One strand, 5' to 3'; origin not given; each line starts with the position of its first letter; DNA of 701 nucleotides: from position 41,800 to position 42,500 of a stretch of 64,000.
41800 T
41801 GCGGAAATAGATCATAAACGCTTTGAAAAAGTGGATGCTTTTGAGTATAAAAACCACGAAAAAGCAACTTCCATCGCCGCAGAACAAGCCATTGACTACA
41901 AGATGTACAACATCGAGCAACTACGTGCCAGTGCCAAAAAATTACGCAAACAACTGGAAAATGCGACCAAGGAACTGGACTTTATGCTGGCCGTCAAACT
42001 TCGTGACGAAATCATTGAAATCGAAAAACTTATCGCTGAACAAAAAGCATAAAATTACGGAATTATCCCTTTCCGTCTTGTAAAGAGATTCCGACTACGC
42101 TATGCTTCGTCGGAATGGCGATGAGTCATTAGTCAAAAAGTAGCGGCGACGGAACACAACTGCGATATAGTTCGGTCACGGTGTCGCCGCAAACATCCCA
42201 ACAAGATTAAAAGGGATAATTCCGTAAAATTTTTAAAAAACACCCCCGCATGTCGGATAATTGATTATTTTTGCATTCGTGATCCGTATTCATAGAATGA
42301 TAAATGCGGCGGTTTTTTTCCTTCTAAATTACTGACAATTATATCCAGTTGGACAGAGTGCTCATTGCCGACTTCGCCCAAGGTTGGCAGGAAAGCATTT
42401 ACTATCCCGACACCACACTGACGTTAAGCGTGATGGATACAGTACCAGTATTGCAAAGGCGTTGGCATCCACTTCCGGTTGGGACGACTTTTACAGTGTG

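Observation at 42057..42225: Intact MITE-like element inserted 4 nt after the uvrB stop codon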

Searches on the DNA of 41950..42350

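Call 11: search_rna_families(source=window, start=41950, end=42350, threshold=evalue, max_evalue=10, show_alignments=2)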
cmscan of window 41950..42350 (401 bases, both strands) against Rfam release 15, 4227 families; matches with E-value up to 10: 3.
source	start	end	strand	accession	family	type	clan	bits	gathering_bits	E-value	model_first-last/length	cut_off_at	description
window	42280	42332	-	RF02445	SpR14_sRNA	Gene; sRNA;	-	18.7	50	6.1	1-80/80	no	Streptococcus sRNA SpR14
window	42216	42331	+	RF00908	MIR529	Gene; miRNA;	-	12.2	75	8.5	1-131/131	no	MIR529 microRNA precursor family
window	41979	42077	+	RF00114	S15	Cis-reg; leader;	CL00121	10.6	39.5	6.9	1-117/117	no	Ribosomal S15 leader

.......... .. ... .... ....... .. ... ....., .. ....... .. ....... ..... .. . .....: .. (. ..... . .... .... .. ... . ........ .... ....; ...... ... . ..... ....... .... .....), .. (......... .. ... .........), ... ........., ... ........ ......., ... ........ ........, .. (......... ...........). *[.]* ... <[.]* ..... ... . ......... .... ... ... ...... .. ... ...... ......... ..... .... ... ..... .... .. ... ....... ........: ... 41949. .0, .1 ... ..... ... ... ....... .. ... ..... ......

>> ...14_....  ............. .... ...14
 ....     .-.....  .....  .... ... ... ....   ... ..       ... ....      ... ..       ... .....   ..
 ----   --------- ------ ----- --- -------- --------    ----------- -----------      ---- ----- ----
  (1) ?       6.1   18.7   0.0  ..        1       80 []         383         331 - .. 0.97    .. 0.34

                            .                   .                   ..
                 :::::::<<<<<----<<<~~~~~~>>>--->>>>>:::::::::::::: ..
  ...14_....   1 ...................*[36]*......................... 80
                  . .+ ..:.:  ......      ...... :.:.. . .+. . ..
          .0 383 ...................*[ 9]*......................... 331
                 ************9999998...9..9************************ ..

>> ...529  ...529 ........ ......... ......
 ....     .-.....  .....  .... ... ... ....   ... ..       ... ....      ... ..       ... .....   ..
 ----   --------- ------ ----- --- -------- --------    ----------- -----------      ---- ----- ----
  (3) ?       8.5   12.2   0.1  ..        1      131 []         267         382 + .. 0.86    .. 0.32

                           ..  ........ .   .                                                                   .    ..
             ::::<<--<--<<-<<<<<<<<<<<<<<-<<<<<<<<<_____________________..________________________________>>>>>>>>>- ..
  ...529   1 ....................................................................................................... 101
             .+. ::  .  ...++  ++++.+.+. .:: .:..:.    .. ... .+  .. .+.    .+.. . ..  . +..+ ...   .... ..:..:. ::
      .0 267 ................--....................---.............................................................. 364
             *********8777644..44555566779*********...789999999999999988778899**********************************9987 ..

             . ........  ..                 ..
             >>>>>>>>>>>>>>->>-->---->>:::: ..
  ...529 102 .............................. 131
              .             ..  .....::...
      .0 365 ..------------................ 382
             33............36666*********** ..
